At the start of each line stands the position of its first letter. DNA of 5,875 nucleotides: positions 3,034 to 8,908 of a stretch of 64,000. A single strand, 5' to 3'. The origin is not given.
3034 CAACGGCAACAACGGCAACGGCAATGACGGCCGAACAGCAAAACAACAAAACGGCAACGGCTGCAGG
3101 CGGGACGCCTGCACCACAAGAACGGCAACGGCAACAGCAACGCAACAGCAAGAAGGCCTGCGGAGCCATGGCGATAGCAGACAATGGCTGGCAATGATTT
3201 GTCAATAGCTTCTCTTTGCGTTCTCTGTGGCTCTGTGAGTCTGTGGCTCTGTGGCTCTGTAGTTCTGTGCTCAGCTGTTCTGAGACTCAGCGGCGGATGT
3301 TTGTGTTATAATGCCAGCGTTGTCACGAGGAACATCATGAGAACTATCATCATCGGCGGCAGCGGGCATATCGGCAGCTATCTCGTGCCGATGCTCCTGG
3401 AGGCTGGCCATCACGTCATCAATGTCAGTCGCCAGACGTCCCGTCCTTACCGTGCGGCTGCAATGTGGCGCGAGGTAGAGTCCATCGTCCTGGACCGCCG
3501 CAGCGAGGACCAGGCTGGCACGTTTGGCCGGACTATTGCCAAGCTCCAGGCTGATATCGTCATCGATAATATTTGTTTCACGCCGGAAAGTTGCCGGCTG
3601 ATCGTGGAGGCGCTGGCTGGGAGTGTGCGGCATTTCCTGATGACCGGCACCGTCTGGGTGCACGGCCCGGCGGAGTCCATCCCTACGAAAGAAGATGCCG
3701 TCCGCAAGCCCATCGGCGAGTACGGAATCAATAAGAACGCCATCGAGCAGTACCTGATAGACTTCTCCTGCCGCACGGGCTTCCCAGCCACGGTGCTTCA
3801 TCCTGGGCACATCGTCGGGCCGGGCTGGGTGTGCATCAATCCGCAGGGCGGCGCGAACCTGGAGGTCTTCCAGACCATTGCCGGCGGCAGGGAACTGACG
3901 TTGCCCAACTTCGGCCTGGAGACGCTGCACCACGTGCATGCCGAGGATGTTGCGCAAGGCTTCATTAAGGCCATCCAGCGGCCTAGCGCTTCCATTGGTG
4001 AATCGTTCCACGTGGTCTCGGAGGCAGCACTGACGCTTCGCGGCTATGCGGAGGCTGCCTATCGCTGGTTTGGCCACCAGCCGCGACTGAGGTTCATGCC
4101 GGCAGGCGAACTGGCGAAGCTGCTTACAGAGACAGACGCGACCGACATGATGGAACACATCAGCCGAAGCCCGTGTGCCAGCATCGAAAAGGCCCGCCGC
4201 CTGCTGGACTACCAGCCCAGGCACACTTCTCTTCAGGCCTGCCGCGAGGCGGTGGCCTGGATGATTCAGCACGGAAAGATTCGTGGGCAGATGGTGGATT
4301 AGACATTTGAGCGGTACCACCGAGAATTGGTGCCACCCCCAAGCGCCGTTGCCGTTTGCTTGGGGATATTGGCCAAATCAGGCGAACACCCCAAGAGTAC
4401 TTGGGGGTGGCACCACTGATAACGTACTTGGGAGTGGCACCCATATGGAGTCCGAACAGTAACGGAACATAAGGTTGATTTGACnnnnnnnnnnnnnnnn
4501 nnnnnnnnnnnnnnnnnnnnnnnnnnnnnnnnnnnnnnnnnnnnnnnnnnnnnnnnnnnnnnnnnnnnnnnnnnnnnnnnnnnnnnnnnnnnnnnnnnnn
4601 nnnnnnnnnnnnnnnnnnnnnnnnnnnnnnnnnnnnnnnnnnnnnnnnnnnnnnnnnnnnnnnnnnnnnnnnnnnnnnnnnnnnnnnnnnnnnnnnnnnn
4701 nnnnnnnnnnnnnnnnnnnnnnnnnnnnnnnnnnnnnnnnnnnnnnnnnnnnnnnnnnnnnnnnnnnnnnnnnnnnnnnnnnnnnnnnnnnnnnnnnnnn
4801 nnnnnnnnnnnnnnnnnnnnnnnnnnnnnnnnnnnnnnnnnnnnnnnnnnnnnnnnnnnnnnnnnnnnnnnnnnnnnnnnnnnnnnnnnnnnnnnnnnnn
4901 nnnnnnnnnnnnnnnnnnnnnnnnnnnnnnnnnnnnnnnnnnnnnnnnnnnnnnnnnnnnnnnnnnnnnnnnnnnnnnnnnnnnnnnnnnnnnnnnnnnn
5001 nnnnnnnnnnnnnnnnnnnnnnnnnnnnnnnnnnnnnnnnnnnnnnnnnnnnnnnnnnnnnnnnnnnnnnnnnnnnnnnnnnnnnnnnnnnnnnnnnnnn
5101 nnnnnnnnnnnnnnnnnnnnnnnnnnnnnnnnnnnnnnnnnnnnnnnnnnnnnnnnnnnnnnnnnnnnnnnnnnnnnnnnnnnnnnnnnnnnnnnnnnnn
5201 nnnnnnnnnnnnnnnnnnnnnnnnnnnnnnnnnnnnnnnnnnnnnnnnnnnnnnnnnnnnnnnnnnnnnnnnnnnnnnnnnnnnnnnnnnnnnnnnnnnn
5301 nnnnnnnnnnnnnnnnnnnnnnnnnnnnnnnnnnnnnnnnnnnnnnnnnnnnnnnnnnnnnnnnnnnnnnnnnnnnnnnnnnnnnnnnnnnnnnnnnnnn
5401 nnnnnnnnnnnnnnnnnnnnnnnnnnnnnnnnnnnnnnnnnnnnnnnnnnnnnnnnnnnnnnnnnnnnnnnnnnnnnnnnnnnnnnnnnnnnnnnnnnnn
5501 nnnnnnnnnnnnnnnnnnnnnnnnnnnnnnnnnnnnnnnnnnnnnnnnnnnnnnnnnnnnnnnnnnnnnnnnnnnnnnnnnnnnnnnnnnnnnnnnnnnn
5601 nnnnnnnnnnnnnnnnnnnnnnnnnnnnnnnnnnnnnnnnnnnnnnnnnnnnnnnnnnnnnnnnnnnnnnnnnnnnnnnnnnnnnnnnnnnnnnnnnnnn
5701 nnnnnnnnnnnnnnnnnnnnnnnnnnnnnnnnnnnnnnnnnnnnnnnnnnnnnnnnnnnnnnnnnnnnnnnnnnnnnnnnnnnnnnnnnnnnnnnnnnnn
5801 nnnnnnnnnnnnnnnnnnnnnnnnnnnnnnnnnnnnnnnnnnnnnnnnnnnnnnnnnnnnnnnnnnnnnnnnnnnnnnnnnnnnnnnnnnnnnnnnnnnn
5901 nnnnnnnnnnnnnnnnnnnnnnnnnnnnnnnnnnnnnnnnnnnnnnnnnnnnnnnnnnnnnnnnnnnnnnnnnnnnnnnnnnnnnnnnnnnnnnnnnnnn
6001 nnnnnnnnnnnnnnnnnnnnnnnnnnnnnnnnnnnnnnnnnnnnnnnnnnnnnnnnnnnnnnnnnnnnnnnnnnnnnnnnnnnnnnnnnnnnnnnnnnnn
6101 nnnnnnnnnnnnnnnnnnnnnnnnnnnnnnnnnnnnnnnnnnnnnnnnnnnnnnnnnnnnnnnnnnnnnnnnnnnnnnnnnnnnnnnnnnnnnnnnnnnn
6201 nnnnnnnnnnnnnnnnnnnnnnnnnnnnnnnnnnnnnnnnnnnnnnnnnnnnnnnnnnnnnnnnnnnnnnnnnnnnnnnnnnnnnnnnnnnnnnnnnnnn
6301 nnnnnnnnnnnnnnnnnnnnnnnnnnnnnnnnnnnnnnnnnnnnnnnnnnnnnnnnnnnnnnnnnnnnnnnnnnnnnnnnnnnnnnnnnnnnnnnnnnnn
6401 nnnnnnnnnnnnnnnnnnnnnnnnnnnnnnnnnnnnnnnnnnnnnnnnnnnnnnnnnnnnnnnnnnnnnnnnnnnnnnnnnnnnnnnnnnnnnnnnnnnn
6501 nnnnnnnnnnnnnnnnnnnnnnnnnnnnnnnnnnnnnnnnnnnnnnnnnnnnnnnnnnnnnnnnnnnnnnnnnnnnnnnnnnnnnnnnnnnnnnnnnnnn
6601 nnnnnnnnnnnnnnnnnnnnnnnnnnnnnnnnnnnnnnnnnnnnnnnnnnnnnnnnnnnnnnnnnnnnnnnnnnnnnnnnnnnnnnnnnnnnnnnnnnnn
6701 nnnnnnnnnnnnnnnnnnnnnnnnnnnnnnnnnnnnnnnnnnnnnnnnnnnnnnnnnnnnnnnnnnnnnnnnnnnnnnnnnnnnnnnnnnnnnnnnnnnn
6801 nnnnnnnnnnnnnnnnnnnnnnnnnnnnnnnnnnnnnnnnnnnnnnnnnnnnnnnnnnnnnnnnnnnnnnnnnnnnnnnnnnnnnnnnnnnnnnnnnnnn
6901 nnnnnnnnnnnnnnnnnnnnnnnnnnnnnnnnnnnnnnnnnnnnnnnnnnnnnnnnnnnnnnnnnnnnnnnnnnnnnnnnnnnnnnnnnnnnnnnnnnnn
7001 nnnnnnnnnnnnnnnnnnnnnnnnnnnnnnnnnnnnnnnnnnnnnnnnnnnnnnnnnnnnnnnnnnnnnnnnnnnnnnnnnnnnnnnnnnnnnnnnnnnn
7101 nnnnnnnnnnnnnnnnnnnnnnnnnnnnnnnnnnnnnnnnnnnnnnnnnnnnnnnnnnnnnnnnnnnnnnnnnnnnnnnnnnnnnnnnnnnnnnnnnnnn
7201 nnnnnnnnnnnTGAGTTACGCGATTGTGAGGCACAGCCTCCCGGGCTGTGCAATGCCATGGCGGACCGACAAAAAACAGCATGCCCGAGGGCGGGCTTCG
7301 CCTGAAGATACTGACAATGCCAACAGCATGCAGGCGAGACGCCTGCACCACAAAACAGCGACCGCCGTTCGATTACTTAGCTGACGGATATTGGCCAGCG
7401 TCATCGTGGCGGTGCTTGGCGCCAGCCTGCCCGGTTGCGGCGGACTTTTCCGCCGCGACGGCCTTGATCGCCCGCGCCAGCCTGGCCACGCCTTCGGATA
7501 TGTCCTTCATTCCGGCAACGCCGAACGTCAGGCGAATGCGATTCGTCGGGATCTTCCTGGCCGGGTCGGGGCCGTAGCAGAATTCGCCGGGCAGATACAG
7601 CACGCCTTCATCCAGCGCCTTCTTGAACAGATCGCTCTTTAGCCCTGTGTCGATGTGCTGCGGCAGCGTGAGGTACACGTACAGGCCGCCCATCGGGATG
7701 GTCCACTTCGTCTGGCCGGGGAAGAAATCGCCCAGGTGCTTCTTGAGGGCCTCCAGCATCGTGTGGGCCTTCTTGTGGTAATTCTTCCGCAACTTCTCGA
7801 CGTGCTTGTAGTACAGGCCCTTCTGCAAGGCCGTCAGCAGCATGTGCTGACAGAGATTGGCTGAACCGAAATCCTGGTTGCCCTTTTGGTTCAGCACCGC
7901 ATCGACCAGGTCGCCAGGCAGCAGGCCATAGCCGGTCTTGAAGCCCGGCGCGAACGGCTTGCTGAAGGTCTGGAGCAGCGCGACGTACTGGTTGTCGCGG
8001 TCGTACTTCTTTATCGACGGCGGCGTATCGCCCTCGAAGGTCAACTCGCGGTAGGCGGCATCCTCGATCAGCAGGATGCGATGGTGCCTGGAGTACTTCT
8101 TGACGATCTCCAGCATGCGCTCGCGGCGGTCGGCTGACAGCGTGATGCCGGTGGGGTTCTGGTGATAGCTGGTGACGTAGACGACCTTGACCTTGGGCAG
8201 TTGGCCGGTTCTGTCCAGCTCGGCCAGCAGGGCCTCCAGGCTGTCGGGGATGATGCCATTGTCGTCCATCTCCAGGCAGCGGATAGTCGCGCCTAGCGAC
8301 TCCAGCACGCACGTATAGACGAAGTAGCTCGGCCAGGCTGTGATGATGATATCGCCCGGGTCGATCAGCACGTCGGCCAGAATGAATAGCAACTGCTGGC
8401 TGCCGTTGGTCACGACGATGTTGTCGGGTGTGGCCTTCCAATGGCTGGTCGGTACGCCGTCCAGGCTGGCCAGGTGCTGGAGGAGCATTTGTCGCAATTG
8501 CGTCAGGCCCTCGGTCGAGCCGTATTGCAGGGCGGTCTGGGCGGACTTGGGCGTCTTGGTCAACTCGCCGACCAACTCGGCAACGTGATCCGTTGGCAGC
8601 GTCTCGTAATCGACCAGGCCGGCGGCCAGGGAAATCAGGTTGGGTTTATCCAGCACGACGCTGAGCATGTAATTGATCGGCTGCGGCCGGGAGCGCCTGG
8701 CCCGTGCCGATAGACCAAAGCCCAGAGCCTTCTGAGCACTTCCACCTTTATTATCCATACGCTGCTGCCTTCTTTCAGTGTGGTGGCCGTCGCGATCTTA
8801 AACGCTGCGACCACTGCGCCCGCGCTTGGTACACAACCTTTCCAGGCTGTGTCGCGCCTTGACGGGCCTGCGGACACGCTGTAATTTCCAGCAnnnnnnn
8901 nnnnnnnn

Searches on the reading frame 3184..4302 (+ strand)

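Call 38: search_protein_families(library=pfam, proteins=[window:3184-4302:+])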
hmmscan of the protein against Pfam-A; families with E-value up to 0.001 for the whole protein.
window:3184-4302:+ (372 aa): 4 families
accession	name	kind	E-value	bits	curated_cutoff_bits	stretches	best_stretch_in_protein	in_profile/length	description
PF01370.27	Epimerase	-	2.8e-21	76.5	20.9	2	138-273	97-235/240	NAD dependent epimerase/dehydratase family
PF16363.11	GDP_Man_Dehyd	-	5.5e-10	39.6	27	1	56-90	2-36/332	GDP-mannose 4,6 dehydratase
PF13460.12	NAD_binding_10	-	3e-06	27.7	27.2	1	58-210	1-146/184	NAD(P)H-binding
PF05368.20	NmrA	-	0.00047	20.3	27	0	55-88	6-40/298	NmrA-like family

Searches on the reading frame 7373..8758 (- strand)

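Call 4: search_protein_families(library=pfam, proteins=[window:7373-8758:-])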
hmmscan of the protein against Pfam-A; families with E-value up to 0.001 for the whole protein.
window:7373-8758:- (461 aa): 2 families
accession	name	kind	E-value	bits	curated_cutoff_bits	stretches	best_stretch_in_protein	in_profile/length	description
PF00155.27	Aminotran_1_2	-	1.4e-34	120.4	19.7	1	40-419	2-351/361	Aminotransferase class I and II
PF12897.13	Asp_aminotransf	-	2.2e-06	27.2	27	1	138-440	127-418/421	Aspartate amino-transferase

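Call 5: search_protein_families(library=ncbifam, proteins=[window:7373-8758:-])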
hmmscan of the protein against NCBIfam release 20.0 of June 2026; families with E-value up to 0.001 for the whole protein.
window:7373-8758:- (461 aa): 64 families (the best 25 are shown)
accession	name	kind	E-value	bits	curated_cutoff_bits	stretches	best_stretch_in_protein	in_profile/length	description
NF052282.1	PLP_TF_PdxR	equivalog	1.5e-59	202.2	320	1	33-427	90-447/448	MocR-like pyridoxine biosynthesis transcription factor PdxR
TIGR04461.1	endura_MppQ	equivalog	3.2e-40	138.4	540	1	73-392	44-347/392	enduracididine biosynthesis enzyme MppQ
NF041364.1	GntC_guanitoxin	equivalog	7.3e-35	120.5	415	1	57-428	11-354/356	guanitoxin biosynthesis PLP-dependent (S)-gamma-hydroxy-L-arginine cyclodehydratase GntC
NF052290.2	MocR_like_YczR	exception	3.8e-31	108.3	487.4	1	81-430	139-457/458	MocR-like transcription factor YczR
NF052281.1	rhizopine_MocR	equivalog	4.4e-30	104.8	650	1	37-346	119-405/479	rhizopine catabolism transcriptional regulator MocR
NF052286.1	ecto_TF_EhuR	exception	9.9e-30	103.5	480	1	56-433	110-451/458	MocR-like ectoine utilization transcription factor EhuR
NF052285.1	GABA_TF_GabR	exception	1.1e-29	103.5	600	1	38-344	91-374/456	MocR-like transcriptional regulator GabR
TIGR03540.1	DapC_direct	equivalog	2e-26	92.9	593.25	1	40-397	30-356/383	LL-diaminopimelate aminotransferase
NF004621.0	PRK05957.1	equivalog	5.4e-26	91.2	498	1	33-435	21-387/389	pyridoxal phosphate-dependent aminotransferase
NF006756.0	PRK09276.1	subfamily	9.7e-26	90.6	507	1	41-398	33-359/387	LL-diaminopimelate aminotransferase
NF005732.0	PRK07550.1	equivalog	5.4e-25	88.2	366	1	61-429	49-386/389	aminotransferase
TIGR01141.1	hisC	equivalog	2.2e-24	86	276.55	1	95-350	56-290/349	histidinol-phosphate transaminase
NF004770.0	PRK06108.1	subfamily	3.6e-23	82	422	1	78-433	68-394/396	pyridoxal phosphate-dependent aminotransferase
NF004937.0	PRK06290.1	equivalog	5.3e-23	81.4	585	1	81-374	79-349/410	LL-diaminopimelate aminotransferase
TIGR03947.1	viomycin_VioD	equivalog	1.2e-22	80.4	390.9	1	111-429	69-357/359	capreomycidine synthase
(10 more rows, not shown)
